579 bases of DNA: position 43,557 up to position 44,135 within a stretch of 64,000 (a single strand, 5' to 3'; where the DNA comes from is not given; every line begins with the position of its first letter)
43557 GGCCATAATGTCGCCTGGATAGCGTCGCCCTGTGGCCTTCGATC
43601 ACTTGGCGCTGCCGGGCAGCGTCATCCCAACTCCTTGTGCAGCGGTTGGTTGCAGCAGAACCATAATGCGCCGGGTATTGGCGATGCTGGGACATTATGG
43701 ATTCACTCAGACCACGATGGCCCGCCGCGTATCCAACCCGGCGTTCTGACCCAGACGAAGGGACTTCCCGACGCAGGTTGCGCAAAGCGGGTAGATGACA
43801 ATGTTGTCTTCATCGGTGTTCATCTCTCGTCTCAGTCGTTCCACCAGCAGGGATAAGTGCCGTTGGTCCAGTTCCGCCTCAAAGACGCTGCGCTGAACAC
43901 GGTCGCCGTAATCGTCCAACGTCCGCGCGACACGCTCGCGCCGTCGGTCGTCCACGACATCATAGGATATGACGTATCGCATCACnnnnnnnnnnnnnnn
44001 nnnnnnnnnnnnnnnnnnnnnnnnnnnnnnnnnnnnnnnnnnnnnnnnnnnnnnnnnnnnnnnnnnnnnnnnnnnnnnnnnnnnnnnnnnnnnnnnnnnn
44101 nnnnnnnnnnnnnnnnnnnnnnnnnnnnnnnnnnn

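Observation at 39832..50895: Compact type III CRISPR-Cas: single Cas7 (Csm3) plus Csm4, no csm5, Csm2 with a Zn-ribbon extension, CARF-HEPN gene beyond the array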

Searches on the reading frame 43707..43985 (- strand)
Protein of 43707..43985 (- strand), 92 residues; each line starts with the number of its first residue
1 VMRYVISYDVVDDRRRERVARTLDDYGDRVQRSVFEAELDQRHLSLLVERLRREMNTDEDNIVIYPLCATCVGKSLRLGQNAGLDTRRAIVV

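Call 5: search_protein_families(library=ncbifam, proteins=[window:43707-43985:-], max_evalue=0.01)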
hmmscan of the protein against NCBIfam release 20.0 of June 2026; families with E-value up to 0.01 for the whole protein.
window:43707-43985:- (92 aa): 1 family
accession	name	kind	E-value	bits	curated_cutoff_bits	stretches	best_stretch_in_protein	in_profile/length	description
TIGR01573.1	cas2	equivalog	1.1e-16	60.9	24.5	1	2-81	1-84/96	CRISPR-associated endonuclease Cas2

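Call 6: search_protein_families(library=pfam, proteins=[window:43707-43985:-], max_evalue=0.01)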
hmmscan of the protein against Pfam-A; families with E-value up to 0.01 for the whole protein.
window:43707-43985:- (92 aa): 1 family
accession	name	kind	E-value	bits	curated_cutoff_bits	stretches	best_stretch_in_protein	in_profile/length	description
PF09827.14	CRISPR_Cas2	-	1.2e-22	80.3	23.8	1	2-74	1-73/74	CRISPR associated protein Cas2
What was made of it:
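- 43707..43985 (-): cas2. PF09827 at 80 bits (call 6).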

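Call 75: search_protein_families(library=padloc, proteins=[window:43707-43985:-], max_evalue=0.00001)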
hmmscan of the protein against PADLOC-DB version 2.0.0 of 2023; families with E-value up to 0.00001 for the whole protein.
window:43707-43985:- (92 aa): 20 families
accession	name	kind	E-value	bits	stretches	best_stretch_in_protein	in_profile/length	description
PDLC02027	Cas2d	-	3.6e-25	86.3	1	2-86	1-85/89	-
PDLC01338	Cas2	-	1.4e-24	84.4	1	4-81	1-75/76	"CAS-I,CAS-II,CAS-III,CAS-IV,CAS-V,CAS-VI; acquisition_2"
PDLC01649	Cas2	-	1.4e-22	77.8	1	2-71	1-69/70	"CAS-I,CAS-II,CAS-III,CAS-IV,CAS-V,CAS-VI; acquisition_2"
PDLC01443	Cas2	-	5.9e-22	76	1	2-84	1-81/86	"CAS-I,CAS-II,CAS-III,CAS-IV,CAS-V,CAS-VI; acquisition_2"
PDLC01756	Cas2g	-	1.2e-20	71.4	1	2-72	4-74/96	-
PDLC02074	Cas2_IIIb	-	1.3e-20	71.3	1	3-77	2-75/86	-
PDLC00936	Cas2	-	1.3e-19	68.4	1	4-79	1-80/83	Cas2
PDLC00935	Cas2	-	2.8e-17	60.9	1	2-81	1-84/96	CRISPR-associated endonuclease Cas2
PDLC01251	Cas2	-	1.1e-16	58.9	1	2-80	1-78/84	"CAS-I,CAS-II,CAS-III,CAS-IV,CAS-V,CAS-VI; acquisition_2"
PDLC01748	Cas2_IIIa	-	1.3e-16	59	1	4-70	3-68/88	-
PDLC01751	Cas2c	-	4.5e-16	57.1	1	2-91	1-94/95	-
PDLC02078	Cas2b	-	4.8e-15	53.3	1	4-78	5-78/94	-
PDLC01525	Cas2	-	1.3e-13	49.5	1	2-87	1-85/90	"CAS-I,CAS-II,CAS-III,CAS-IV,CAS-V,CAS-VI; acquisition_2"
PDLC02075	Cas2a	-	3.2e-13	47.8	1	2-69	1-69/85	-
PDLC02077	Cas2b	-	3.3e-13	47.9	1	2-81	1-81/96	-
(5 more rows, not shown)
